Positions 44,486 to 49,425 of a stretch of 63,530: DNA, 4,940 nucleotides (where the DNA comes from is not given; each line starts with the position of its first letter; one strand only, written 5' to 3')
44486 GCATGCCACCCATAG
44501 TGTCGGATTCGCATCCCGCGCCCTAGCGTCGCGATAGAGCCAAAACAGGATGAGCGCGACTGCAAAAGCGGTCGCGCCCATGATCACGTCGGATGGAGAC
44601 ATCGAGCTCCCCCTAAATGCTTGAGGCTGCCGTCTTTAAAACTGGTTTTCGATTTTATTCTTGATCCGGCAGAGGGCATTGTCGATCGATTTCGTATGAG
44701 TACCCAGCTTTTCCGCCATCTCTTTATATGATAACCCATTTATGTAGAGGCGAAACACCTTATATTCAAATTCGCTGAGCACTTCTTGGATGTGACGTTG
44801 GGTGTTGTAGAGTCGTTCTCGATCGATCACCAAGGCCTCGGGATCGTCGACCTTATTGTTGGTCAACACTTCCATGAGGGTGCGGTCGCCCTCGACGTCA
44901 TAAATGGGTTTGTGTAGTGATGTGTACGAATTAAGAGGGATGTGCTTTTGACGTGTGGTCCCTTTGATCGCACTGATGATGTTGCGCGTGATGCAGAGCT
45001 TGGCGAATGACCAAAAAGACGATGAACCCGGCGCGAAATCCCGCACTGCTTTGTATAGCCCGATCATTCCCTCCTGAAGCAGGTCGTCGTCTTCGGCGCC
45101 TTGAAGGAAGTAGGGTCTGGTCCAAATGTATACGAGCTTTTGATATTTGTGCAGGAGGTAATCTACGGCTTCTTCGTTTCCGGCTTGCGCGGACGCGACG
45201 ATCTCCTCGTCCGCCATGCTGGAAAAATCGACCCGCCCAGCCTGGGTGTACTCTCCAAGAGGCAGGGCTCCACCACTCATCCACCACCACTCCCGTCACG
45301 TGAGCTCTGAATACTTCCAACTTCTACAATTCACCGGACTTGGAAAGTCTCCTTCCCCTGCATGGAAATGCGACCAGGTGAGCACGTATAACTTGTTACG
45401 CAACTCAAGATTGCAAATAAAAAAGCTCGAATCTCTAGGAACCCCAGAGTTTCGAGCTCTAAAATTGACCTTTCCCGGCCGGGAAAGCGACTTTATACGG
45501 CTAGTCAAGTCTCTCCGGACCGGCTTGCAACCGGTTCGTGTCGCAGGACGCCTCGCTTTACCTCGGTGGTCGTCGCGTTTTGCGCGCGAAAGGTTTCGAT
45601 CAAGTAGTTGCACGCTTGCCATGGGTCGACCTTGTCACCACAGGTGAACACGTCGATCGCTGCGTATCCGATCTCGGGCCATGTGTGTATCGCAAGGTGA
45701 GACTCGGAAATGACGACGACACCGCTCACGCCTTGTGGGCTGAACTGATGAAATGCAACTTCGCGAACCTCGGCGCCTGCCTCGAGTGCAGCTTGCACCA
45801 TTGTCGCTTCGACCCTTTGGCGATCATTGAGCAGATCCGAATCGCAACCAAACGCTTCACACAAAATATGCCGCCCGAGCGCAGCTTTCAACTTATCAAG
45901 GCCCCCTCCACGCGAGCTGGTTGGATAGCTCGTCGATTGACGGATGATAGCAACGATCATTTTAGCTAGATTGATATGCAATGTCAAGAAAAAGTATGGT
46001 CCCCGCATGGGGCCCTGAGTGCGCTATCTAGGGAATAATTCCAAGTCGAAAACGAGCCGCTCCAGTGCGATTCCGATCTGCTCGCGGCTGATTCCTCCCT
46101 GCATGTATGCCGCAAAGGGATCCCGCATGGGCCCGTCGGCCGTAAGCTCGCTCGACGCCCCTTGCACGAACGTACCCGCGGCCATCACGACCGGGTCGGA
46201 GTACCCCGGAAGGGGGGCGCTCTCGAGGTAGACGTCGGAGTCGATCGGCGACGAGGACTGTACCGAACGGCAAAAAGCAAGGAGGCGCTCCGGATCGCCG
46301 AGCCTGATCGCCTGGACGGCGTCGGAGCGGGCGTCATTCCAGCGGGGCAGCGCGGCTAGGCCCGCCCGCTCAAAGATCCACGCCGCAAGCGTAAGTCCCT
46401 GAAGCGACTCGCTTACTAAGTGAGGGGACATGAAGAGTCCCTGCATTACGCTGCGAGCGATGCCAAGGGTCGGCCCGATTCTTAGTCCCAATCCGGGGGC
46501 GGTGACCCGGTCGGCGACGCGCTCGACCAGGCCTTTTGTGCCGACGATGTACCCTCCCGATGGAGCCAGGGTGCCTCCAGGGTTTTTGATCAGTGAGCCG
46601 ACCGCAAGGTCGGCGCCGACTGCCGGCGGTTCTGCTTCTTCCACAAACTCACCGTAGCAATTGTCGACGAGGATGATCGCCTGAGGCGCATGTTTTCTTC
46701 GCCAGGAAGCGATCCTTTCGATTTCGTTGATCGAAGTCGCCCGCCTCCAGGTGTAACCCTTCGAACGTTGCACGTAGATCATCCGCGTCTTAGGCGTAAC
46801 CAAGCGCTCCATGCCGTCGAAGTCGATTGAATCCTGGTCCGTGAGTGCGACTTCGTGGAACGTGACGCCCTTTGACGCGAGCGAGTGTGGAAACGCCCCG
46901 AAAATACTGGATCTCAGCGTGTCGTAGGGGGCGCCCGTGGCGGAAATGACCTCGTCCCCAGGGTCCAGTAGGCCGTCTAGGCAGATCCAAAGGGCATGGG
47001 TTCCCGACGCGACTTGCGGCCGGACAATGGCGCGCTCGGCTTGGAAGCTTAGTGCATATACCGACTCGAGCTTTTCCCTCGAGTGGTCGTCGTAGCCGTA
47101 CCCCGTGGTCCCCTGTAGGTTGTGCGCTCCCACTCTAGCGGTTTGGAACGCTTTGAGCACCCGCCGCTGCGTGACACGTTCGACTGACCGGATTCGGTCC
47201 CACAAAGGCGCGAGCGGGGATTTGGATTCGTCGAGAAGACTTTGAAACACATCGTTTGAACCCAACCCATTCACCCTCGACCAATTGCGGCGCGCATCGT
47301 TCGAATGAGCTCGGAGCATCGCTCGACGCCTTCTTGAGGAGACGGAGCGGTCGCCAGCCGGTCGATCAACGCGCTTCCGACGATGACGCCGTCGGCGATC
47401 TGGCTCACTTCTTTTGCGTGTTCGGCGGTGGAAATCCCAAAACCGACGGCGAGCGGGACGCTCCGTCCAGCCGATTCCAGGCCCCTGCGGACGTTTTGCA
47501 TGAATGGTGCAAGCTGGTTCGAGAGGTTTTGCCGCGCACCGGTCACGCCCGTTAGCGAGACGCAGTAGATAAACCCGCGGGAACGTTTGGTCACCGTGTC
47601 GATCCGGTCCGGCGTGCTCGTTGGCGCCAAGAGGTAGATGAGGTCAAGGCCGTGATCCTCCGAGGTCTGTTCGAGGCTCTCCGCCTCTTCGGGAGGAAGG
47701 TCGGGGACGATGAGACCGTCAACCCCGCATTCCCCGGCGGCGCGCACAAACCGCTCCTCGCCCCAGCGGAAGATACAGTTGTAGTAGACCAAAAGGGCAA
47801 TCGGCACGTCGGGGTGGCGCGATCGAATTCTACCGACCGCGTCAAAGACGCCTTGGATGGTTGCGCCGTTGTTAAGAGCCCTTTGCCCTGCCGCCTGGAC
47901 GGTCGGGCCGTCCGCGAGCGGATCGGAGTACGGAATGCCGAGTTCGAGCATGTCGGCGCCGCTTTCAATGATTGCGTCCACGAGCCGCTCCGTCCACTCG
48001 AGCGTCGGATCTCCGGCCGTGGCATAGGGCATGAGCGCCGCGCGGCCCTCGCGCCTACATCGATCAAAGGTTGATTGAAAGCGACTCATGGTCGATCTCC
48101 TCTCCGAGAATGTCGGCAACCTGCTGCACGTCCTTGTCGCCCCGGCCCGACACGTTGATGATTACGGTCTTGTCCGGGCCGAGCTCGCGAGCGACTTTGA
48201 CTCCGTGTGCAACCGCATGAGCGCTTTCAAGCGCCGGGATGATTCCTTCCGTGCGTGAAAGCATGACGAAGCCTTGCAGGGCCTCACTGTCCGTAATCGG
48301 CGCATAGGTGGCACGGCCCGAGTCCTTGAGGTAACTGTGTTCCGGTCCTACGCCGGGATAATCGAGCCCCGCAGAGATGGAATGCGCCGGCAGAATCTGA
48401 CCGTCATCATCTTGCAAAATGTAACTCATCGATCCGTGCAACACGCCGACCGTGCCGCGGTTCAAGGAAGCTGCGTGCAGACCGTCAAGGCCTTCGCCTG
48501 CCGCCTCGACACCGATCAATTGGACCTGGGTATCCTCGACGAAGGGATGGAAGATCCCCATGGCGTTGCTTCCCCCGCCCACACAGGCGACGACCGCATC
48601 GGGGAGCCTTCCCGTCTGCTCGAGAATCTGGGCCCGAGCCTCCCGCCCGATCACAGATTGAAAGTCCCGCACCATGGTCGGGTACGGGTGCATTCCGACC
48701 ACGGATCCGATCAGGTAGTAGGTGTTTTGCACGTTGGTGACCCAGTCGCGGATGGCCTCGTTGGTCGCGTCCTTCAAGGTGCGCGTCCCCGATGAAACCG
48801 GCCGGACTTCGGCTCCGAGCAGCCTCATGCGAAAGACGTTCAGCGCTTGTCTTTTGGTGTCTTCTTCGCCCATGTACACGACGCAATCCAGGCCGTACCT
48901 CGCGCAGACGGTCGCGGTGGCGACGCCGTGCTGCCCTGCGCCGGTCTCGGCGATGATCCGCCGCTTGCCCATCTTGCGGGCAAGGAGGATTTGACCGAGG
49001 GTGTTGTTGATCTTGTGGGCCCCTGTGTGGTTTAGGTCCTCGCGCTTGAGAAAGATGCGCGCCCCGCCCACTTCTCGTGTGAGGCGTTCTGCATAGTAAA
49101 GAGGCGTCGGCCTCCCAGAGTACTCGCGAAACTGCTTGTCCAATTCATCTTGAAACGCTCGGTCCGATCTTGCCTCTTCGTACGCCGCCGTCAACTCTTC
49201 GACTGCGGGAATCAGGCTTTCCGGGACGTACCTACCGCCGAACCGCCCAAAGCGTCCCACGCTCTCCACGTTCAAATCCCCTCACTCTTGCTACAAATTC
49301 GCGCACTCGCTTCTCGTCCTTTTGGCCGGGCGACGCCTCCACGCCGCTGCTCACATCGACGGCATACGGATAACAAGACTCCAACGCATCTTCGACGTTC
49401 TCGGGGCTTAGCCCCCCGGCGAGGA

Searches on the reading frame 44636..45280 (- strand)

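Call 70: search_protein_families(library=pfam, proteins=[window:44636-45280:-], max_evalue=0.00001)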
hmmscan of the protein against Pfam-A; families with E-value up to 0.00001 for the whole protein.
window:44636-45280:- (214 aa): 2 families
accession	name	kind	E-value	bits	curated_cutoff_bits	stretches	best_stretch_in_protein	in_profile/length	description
PF04542.20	Sigma70_r2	-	4.9e-12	45.9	24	1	42-110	1-70/71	Sigma-70 region 2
PF08281.18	Sigma70_r4_2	-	3.1e-07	30.4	25.7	1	174-209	17-53/54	Sigma-70, region 4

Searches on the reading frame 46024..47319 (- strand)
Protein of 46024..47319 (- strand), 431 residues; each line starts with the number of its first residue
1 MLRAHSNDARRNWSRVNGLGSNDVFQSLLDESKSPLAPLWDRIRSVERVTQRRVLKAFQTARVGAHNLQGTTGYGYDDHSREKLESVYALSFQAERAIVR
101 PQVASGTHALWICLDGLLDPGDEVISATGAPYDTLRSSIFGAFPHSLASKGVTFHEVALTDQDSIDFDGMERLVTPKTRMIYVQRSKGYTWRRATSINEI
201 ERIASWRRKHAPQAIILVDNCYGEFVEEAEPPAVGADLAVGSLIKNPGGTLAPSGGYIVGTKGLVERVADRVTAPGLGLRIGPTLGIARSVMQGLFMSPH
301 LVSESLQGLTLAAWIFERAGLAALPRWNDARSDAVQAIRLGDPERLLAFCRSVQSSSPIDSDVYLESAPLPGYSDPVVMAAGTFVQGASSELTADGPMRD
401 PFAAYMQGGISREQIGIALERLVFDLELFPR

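Call 70: search_protein_families(library=pfam, proteins=[window:46024-47319:-], max_evalue=0.00001)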
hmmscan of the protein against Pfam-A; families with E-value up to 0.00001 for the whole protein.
window:46024-47319:- (431 aa): 2 families
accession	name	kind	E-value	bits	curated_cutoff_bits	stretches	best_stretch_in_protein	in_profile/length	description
PF06838.17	Met_gamma_lyase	-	2.6e-143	477.9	24.2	1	28-423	4-401/405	Methionine gamma-lyase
PF01053.26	Cys_Met_Meta_PP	-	8.4e-07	28.3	27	1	82-261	55-214/381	Cys/Met metabolism PLP-dependent enzyme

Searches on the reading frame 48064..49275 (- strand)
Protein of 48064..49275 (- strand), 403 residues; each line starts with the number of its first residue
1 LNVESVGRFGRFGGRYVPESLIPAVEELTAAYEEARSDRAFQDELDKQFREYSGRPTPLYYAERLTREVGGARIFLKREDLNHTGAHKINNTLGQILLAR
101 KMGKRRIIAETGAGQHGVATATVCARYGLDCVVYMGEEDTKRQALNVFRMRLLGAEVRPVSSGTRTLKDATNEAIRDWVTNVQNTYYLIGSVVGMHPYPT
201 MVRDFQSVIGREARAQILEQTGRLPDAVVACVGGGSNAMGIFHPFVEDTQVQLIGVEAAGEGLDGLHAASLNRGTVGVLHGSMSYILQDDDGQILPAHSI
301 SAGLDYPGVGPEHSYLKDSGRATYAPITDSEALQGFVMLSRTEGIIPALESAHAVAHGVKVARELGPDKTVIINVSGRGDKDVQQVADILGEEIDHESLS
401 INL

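Call 70: search_protein_families(library=pfam, proteins=[window:48064-49275:-], max_evalue=0.00001)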
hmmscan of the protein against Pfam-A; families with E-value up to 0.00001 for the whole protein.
window:48064-49275:- (403 aa): 1 family
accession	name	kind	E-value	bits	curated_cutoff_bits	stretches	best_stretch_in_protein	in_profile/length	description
PF00291.31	PALP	-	1.7e-49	169.2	35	1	54-377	5-295/295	Pyridoxal-phosphate dependent enzyme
